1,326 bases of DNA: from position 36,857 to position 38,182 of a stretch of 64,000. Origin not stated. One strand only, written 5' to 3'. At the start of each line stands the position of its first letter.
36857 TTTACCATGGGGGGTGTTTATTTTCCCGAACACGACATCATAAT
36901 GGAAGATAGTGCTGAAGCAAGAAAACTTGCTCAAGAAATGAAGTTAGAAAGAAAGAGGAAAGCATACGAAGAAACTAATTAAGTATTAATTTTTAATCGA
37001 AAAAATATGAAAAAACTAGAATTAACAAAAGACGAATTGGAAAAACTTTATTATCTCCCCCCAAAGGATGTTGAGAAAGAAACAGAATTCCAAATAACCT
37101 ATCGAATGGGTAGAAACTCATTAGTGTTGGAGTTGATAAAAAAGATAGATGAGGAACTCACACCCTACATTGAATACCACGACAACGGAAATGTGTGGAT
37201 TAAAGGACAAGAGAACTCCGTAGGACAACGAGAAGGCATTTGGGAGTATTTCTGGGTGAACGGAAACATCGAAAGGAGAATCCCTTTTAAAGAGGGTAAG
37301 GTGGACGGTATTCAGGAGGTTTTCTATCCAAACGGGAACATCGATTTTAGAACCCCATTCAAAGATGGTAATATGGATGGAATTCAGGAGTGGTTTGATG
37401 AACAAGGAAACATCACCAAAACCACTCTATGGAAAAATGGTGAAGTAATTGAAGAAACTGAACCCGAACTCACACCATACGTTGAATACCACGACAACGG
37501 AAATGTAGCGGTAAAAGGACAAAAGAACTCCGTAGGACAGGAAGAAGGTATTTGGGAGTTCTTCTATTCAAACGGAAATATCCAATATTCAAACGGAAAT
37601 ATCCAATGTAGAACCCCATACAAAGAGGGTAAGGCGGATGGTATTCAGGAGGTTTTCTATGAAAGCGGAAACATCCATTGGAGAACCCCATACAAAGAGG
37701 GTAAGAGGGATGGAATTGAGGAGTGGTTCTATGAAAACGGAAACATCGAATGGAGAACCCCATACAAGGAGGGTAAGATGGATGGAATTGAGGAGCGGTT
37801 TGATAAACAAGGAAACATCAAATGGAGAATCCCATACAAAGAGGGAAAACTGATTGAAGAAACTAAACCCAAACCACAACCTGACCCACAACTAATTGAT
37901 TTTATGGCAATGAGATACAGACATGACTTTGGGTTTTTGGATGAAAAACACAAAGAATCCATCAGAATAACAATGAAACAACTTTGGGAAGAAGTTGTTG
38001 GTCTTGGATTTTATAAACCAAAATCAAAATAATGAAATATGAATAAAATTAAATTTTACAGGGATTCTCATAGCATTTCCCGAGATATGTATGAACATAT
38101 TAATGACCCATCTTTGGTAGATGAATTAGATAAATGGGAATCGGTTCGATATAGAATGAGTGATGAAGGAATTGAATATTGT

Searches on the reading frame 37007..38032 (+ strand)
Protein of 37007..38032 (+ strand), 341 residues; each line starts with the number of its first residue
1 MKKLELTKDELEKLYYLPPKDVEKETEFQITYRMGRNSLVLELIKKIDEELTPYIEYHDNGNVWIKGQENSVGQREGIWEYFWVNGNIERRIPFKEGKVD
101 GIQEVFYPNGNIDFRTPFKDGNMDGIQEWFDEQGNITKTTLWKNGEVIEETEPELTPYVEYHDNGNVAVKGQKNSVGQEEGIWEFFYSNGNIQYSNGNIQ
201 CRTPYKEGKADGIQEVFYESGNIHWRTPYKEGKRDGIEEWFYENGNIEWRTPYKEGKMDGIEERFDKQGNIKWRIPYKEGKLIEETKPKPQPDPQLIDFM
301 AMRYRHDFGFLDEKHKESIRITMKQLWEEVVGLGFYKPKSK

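Call 11: search_protein_families(library=phrogs, proteins=[window:37007-38032:+], max_evalue=0.001)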
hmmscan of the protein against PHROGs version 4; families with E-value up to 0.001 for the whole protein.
window:37007-38032:+ (341 aa): 2 families
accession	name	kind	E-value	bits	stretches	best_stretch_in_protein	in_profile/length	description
phrog_30214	-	unknown function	0.00036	21.4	0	313-337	46-70/154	-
phrog_7324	-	unknown function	0.0006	20.2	0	76-147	147-217/333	-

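Call 82: search_protein_families(library=pfam, proteins=[window:37007-38032:+], max_evalue=0.001)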
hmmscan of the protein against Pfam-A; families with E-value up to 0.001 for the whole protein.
window:37007-38032:+ (341 aa): 1 family
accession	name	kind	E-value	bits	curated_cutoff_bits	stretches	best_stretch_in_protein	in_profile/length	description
PF07661.19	MORN_2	-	1.3e-28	96.1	29.6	0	234-254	1-21/22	MORN repeat variant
